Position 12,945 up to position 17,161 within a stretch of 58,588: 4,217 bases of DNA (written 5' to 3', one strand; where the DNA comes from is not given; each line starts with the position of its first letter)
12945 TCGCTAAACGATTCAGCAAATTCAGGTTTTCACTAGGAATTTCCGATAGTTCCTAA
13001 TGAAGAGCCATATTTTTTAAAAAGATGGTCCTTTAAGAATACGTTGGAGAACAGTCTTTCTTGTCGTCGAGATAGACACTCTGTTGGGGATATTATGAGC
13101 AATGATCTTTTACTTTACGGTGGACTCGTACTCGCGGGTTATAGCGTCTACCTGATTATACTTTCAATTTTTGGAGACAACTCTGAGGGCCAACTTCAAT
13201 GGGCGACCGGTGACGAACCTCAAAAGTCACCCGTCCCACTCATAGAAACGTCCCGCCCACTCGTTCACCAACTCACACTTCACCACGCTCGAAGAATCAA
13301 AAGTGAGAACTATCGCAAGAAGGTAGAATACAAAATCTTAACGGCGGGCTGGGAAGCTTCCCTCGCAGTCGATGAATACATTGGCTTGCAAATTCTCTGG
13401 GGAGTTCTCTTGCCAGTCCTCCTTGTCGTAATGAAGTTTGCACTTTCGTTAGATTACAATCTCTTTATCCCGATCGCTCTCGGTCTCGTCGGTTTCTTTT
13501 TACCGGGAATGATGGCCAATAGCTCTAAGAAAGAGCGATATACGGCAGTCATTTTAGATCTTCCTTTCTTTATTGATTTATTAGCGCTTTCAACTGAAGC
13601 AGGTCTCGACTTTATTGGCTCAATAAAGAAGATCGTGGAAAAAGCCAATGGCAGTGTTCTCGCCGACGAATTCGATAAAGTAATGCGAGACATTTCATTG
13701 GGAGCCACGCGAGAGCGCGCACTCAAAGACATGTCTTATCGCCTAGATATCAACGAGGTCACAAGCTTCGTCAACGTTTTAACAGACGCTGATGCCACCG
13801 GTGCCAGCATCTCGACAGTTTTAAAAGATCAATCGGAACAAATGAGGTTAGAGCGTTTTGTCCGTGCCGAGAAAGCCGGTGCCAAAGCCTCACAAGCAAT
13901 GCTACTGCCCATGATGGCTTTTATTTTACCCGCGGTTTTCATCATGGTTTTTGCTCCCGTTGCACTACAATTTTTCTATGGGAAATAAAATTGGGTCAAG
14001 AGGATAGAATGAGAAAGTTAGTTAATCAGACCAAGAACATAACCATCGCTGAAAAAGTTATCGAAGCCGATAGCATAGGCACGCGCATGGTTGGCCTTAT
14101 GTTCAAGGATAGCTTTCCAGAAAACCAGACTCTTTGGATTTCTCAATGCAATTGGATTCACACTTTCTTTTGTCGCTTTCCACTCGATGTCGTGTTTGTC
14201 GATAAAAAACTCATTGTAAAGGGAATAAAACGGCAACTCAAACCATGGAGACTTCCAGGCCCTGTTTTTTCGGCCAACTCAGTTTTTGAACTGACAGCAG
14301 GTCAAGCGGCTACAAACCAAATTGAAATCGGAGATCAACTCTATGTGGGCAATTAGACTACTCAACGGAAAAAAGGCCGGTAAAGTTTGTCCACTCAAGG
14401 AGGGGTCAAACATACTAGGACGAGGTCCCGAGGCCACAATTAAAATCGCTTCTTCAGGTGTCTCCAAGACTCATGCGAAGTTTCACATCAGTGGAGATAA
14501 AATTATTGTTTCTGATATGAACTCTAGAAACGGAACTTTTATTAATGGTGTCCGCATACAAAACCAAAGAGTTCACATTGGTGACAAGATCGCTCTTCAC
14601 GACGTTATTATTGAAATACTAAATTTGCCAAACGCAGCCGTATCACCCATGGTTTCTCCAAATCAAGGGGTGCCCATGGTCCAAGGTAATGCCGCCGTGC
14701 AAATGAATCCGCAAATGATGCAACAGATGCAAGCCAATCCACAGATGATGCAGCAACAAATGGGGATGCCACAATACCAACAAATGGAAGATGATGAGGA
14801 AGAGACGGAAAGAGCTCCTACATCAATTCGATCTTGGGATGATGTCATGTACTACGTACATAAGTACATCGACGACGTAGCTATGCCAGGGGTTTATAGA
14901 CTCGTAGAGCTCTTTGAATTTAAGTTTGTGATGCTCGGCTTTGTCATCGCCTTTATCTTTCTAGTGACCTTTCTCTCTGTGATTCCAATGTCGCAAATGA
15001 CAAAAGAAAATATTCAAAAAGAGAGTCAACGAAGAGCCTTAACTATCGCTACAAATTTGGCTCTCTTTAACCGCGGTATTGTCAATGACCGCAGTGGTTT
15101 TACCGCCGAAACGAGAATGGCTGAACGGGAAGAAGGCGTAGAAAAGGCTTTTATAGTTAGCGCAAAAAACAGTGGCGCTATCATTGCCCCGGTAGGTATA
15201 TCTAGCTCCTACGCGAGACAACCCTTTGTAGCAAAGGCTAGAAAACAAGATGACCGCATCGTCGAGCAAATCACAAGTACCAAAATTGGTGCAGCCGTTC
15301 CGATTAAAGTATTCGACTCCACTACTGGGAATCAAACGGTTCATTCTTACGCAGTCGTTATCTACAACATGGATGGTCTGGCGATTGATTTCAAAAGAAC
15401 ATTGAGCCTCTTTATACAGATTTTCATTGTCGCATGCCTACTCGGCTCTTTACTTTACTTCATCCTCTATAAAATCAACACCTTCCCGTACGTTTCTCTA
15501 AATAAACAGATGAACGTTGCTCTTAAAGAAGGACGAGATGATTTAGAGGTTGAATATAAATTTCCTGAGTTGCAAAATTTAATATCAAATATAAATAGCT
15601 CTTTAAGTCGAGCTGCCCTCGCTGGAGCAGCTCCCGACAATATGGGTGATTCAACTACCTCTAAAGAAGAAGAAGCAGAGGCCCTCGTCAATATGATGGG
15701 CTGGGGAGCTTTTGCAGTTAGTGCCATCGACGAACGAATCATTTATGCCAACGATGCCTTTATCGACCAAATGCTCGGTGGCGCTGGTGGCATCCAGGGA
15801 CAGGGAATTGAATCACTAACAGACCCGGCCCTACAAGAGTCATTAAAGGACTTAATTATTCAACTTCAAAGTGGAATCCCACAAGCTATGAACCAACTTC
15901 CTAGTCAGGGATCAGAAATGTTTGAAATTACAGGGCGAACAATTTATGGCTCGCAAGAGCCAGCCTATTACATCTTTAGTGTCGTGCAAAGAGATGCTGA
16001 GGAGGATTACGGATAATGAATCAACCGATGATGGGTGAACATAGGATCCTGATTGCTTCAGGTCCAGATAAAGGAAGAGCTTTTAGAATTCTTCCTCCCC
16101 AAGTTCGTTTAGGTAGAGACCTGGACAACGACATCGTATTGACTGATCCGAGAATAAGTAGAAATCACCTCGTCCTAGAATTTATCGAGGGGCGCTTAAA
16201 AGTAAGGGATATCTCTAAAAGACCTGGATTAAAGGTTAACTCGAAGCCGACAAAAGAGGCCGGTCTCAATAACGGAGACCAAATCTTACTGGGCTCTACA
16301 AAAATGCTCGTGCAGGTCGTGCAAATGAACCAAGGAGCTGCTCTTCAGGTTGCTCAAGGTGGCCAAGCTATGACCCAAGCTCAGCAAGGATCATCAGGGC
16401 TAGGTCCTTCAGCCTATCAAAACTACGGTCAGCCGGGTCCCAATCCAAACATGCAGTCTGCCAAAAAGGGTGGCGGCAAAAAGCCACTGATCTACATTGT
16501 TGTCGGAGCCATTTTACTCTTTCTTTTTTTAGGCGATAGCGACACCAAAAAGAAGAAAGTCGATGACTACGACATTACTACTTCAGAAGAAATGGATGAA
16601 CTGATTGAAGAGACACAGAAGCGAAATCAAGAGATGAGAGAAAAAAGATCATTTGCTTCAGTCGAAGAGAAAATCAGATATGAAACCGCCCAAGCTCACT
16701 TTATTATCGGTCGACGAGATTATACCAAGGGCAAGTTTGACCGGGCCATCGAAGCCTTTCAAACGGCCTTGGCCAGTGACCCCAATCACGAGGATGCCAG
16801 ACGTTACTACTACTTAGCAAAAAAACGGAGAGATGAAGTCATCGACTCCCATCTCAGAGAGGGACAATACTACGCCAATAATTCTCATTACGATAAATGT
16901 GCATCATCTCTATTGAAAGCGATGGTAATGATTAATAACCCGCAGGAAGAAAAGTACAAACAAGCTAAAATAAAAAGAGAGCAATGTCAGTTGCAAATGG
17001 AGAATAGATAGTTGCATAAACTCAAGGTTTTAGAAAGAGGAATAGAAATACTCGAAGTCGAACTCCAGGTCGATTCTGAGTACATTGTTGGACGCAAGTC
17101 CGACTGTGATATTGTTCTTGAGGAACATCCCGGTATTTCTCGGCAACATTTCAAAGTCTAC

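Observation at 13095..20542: Seven translationally coupled genes: orphan TadC-like platform, DUF192, three FHA membrane proteins, a PP2C-like pseudoenzyme and a radical SAM enzyme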

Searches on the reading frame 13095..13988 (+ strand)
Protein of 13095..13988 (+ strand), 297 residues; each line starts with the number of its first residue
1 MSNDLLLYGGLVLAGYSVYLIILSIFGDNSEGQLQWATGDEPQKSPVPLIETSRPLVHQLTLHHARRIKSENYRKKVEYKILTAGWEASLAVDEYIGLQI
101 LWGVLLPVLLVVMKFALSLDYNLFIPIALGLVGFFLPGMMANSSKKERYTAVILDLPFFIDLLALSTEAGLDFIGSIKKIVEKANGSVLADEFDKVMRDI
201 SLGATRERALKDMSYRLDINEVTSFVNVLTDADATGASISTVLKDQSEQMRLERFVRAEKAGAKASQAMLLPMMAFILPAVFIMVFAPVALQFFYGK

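Call 3: search_protein_families(library=pfam, proteins=[window:13095-13988:+], max_evalue=0.1)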
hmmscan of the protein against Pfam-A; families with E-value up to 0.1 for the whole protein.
window:13095-13988:+ (297 aa): 1 family
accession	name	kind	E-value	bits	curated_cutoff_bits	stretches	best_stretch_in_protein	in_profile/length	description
PF00482.28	T2SSF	-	4e-16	59.5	25.2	1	159-286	1-124/125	Type II secretion system (T2SS), protein F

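Call 4: search_protein_families(library=ncbifam, proteins=[window:13095-13988:+], max_evalue=0.1)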
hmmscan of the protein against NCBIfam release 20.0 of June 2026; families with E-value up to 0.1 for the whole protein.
window:13095-13988:+ (297 aa): 4 families
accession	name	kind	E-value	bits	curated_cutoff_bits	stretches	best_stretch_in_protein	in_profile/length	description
NF046075.1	UpsF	equivalog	4.9e-06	25.6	400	1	71-249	6-183/484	membrane pilin protein UpsF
NF053673.1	bindosome_BasF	exception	5e-05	22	1300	1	90-244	135-294/656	bindosome assembly system membrane anchoring protein BasF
NF002593.0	PRK02251.1-2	equivalog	0.033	13.8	141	1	196-275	32-108/157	cell division protein CrgA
TIGR02414.1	pepN_proteo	equivalog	0.078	11.1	718.2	0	140-241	599-700/868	aminopeptidase N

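Call 38: find_homologous_proteins(query=window:13095-13988:+, max_evalue=1e-10)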
Query window:13095-13988:+ (297 aa): 2106 proteins with E <= 1e-10 among 8000 candidates; the best 120 are listed.
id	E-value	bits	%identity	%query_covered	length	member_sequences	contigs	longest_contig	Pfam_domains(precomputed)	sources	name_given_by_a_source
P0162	3.8e-187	638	100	100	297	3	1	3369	PF00482.29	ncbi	-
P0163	1.6e-144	498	76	100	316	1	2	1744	PF00482.29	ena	-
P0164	1.1e-121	424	64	100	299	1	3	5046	PF00482.29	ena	-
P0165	1.0e-116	407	65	100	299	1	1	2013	PF00482.29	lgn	-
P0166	1.9e-116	406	64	100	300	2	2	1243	PF00482.29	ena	-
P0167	4.8e-116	405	64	100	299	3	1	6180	PF00482.29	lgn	-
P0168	8.6e-116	404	64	100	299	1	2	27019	PF00482.29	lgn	-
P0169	1.6e-115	403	64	100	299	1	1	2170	PF00482.29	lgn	-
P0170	5.3e-115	402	62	100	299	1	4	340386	PF00482.29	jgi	jgi:tight adherence protein C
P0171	7.1e-115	401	61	99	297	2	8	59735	PF00482.29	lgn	-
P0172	7.2e-115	401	62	95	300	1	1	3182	PF00482.29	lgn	-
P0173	9.9e-115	401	63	100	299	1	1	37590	PF00482.29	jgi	-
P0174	1.9e-114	400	61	100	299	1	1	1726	PF00482.29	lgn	-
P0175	2.4e-114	400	62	100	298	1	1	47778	PF00482.29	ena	-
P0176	2.7e-114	399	63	100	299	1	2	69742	PF00482.29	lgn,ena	-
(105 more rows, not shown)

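Call 77: search_solved_structures(query=window:13095-13985:+, max_evalue=0.01)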
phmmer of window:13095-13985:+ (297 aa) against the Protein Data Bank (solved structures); distinct sequences matched with E-value up to 0.01: 0.

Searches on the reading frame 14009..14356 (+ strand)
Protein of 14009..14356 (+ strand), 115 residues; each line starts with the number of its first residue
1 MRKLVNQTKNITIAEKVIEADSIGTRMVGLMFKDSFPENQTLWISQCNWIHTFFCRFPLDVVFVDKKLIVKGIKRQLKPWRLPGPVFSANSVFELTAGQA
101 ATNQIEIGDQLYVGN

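Call 3: search_protein_families(library=pfam, proteins=[window:14009-14356:+], max_evalue=0.1)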
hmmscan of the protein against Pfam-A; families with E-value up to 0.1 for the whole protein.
window:14009-14356:+ (115 aa): 1 family
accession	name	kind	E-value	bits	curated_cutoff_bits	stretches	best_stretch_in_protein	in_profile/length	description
PF02643.20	DUF192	-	1.8e-17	63.7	27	1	20-111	6-94/96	Uncharacterized ACR, COG1430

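Call 4: search_protein_families(library=ncbifam, proteins=[window:14009-14356:+], max_evalue=0.1)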
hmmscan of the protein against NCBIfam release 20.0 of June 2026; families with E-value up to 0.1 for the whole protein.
window:14009-14356:+ (115 aa): 1 family
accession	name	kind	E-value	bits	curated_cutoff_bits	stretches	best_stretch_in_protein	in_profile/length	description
NF002996.0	PRK03760.1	equivalog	1.1e-15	57.5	146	1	2-111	2-114/121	hypothetical protein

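Call 59: search_solved_structures(query=window:14009-14353:+, max_evalue=1)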
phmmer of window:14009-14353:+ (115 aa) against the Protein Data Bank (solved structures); distinct sequences matched with E-value up to 1: 2.
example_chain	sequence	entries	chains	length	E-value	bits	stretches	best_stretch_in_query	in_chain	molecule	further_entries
9fi8_HH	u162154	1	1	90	0.41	13.9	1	38-67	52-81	ms158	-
4kuc_H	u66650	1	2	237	0.88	12.8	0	20-54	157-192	mAb6c2 fab-Light chain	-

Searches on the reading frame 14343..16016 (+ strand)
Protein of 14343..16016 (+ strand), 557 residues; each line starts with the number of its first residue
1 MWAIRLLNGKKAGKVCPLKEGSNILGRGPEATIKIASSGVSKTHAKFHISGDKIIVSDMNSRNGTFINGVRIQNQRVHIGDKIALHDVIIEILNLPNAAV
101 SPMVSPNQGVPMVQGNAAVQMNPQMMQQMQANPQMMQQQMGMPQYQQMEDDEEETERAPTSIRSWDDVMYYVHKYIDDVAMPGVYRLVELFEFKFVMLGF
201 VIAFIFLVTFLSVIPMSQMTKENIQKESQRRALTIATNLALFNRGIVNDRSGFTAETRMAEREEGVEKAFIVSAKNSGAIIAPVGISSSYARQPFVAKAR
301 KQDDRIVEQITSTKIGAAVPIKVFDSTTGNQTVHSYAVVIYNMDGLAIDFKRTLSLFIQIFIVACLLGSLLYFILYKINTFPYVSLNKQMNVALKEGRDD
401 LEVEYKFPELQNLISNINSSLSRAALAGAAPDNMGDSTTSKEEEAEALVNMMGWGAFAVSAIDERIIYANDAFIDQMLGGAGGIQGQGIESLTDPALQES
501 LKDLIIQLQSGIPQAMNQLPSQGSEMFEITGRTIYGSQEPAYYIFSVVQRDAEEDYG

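Call 3: search_protein_families(library=pfam, proteins=[window:14343-16016:+], max_evalue=0.1)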
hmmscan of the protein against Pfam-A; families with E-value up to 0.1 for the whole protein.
window:14343-16016:+ (557 aa): 3 families
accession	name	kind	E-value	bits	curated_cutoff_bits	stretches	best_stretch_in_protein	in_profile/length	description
PF00498.31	FHA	-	1.8e-14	54.3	20.7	1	24-85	2-66/67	FHA domain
PF16697.10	Yop-YscD_cpl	-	5.6e-12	46.2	33.2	1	5-85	1-83/94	Inner membrane component of T3SS, cytoplasmic domain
PF13426.13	PAS_9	-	0.03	15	27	1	457-551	4-100/103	PAS domain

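Call 4: search_protein_families(library=ncbifam, proteins=[window:14343-16016:+], max_evalue=0.1)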
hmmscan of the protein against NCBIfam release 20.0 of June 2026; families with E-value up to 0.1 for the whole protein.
window:14343-16016:+ (557 aa): 6 families
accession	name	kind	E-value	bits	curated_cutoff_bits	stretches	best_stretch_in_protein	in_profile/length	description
NF049868.1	FhaB_Rv0019c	equivalog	5.7e-14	52.5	125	1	5-88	70-154/158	FHA domain-containing protein FhaB/FipA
NF052573.1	HisKinEspAMyxo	equivalog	6e-14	51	1400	1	12-86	37-112/755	serine histidine kinase EspA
NF033760.1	gliding_GltG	equivalog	2.4e-11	42.9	650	1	26-152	29-160/650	adventurous gliding motility protein GltG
NF041660.2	oxygluDhInhib_OdhI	equivalog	6e-08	32.6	200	1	9-84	44-119/130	oxoglutarate dehydrogenase inhibitor Odhl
TIGR02500.1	type_III_yscD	equivalog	3.6e-05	22.9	86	1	2-62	1-61/413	type III secretion system inner membrane ring subunit SctD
NF052403.1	ESX1TransRegEspM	equivalog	0.00013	21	550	1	11-83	20-88/367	ESX-1 type VII secretion system transcriptional regulator EspM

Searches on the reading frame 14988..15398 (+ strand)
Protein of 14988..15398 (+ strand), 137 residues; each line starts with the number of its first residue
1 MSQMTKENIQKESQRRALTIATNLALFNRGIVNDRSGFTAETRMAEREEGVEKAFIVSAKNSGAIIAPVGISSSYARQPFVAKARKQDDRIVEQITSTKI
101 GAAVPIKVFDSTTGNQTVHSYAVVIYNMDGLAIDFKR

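Call 67: search_solved_structures(query=A5, max_evalue=10)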
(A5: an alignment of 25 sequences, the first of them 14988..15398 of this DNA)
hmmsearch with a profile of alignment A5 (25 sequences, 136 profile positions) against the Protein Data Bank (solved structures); distinct sequences matched with E-value up to 10: 1.
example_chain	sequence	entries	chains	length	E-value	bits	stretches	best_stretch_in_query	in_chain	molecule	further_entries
3n08_A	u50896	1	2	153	0.19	15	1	46-76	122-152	Putative PhosphatidylEthanolamine-Binding Protein (PEBP)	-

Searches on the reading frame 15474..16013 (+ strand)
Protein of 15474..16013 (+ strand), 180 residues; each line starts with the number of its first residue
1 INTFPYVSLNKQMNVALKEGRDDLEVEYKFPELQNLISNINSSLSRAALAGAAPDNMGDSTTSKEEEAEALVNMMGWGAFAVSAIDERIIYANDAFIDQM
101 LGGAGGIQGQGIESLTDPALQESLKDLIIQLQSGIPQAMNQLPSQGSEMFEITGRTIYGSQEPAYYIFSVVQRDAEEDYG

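Call 66: search_solved_structures(query=A4, max_evalue=10)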
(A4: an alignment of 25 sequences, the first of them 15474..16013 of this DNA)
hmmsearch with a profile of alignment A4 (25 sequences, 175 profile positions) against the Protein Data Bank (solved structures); distinct sequences matched with E-value up to 10: 11.
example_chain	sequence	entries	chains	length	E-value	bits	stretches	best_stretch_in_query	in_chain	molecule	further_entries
7rdr_A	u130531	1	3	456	0.017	18.1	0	6-37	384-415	Circular tendon repeat protein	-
5yl9_B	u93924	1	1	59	0.15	15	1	21-44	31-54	Spike glycoprotein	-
8px4_A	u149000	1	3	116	0.24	14.4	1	78-108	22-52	Diguanylate cyclase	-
3a0s_A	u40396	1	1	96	0.46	13.4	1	73-115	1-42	Sensor protein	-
3a0v_A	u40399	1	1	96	0.5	13.3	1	73-115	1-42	Sensor protein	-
3mxq_A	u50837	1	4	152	0.51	13.3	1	74-113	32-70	Sensor protein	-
3a0r_A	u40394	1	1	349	0.56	13.2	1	68-115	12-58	Sensor protein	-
5zhy_A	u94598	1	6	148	0.7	12.8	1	21-44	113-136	Spike glycoprotein, Spike glycoprotein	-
4r38_A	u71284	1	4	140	1.4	11.9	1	80-113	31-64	Blue-light-activated histidine kinase 2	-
4r6f_A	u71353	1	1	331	1.6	11.6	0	93-119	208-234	Leucine rich repeat DLRR_I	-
1d06_A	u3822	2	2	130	2.1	11.2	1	56-111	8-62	nitrogen fixation regulatory protein fixL | FIXL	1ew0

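Call 68: search_protein_families(library=pfam, alignment_id=A4, max_evalue=1)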
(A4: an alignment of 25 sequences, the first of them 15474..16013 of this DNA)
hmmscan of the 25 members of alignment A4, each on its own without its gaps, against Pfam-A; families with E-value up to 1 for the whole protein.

A. member 1, window:15474-16013:+ (180 aa): 2 families
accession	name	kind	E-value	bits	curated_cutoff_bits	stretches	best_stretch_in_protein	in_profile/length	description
PF13426.13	PAS_9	-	0.0046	17.7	27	1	80-174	4-100/103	PAS domain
PF13188.13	PAS_8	-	0.17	12.3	21.8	1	81-98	13-32/65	PAS domain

B. families by the number of members that match (of 25 scanned): 21 families
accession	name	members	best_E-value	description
PF13426.13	PAS_9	11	1.9e-06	PAS domain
PF13188.13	PAS_8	8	0.00084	PAS domain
PF08448.16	PAS_4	7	0.015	PAS fold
PF00989.32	PAS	6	0.00062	PAS fold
PF11832.13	DUF3352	1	0.0047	Protein of unknown function (DUF3352)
PF24820.1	Diguanyl_cycl_sensor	1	0.02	Diguanylate cyclase-like sensor domain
PF07906.18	Toxin_15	1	0.021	ShET2 enterotoxin, N-terminal region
PF22222.1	Cpf1_PI-like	1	0.03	CRISPR-associated endonuclease Cpf1 PI domain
PF25312.1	Allergen_Asp_f_4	1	0.031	Allergen Asp f 4-like domain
PF20011.4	fvmJAB_N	1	0.041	JAB N-terminal domain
PF06144.19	DNA_pol3_delta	1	0.054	DNA polymerase III, delta subunit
PF09058.15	L27_1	1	0.061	L27_1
PF18253.6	HipN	1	0.063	Hsp70-interacting protein N N-terminal domain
PF25216.1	Volactin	1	0.068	Volactin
PF08672.17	ANAPC2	1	0.12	Anaphase promoting complex (APC) subunit 2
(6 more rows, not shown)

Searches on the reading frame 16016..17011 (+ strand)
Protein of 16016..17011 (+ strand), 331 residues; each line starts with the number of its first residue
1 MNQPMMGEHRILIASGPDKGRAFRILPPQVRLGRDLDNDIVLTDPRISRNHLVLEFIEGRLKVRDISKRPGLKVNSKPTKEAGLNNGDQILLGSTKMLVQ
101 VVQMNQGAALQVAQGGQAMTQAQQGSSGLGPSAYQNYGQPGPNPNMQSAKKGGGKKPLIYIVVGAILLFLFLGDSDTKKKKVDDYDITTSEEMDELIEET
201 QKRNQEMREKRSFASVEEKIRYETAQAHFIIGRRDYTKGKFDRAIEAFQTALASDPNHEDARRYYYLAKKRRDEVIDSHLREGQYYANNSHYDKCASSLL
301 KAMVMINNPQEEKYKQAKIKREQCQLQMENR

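Call 3: search_protein_families(library=pfam, proteins=[window:16016-17011:+], max_evalue=0.1)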
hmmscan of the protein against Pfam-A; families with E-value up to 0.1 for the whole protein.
window:16016-17011:+ (331 aa): 12 families
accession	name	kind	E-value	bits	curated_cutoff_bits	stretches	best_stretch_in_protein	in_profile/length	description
PF16697.10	Yop-YscD_cpl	-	2.9e-17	63.2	33.2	1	13-100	2-91/94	Inner membrane component of T3SS, cytoplasmic domain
PF00498.31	FHA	-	1.9e-13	51.1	20.7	1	30-93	1-67/67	FHA domain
PF07719.23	TPR_2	-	8.2e-08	32.2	27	1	225-258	1-34/34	Tetratricopeptide repeat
PF00515.34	TPR_1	-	0.0002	21.5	27.8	1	238-258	14-34/34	Tetratricopeptide repeat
PF13432.12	TPR_16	-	0.0003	21.6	32.7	1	232-264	4-36/65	Tetratricopeptide repeat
PF13414.12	TPR_11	-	0.00033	20.7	26.8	1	232-261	1-30/42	TPR repeat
PF13181.12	TPR_8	-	0.0014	19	25.7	1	236-258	12-34/34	Tetratricopeptide repeat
PF14559.12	TPR_19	-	0.0018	19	25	1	238-264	4-30/68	Tetratricopeptide repeat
PF13428.12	TPR_14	-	0.028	15.6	23.5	1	236-265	12-41/44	Tetratricopeptide repeat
PF23914.1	TPR_CcmH_CycH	-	0.043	14.1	42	1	225-275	50-100/158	Cytochrome c-type biogenesis protein H TPR domain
PF13424.12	TPR_12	-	0.051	14.2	30.1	0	223-254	43-74/77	Tetratricopeptide repeat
PF14346.11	DUF4398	-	0.066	14.1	27.9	0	234-271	19-58/78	Domain of unknown function (DUF4398)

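Call 4: search_protein_families(library=ncbifam, proteins=[window:16016-17011:+], max_evalue=0.1)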
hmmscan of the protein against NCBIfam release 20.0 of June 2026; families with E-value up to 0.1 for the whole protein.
window:16016-17011:+ (331 aa): 12 families
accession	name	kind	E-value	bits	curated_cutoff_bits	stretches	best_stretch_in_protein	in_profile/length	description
NF041660.2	oxygluDhInhib_OdhI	equivalog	1.7e-09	37.6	200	1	7-97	35-125/130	oxoglutarate dehydrogenase inhibitor Odhl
NF033760.1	gliding_GltG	equivalog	2.7e-06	26.2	650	1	31-117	27-113/650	adventurous gliding motility protein GltG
NF049868.1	FhaB_Rv0019c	equivalog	4e-06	27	125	1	8-97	66-156/158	FHA domain-containing protein FhaB/FipA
TIGR02500.1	type_III_yscD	equivalog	9.9e-05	21.4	86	1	15-72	7-51/413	type III secretion system inner membrane ring subunit SctD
NF052573.1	HisKinEspAMyxo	equivalog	0.00092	17.3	1400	1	19-99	37-118/755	serine histidine kinase EspA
TIGR02795.1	tol_pal_ybgF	equivalog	0.00099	19.7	90.1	1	224-261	38-75/119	tol-pal system protein YbgF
TIGR02400.1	trehalose_OtsA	equivalog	0.0032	16.3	564.85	1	200-275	236-308/456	alpha,alpha-trehalose-phosphate synthase (UDP-forming)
NF040959.1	MamA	equivalog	0.0098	15.3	200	1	223-264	137-178/204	magnetosome protein MamA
NF052403.1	ESX1TransRegEspM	equivalog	0.023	13.6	550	1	20-94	21-94/367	ESX-1 type VII secretion system transcriptional regulator EspM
NF047507.1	TPR_BatC_Lepto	exception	0.024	14.1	175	1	224-279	95-151/214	TPR repeat-containing protein BatC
NF009950.0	PRK13414.1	equivalog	0.051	13.2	306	1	163-246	121-196/209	flagellar biosynthesis protein FliZ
NF042912.1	Amuc_1098_fam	equivalog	0.054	11.5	750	1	218-316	34-129/805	Amuc_1098 family type IV pilus outer membrane protein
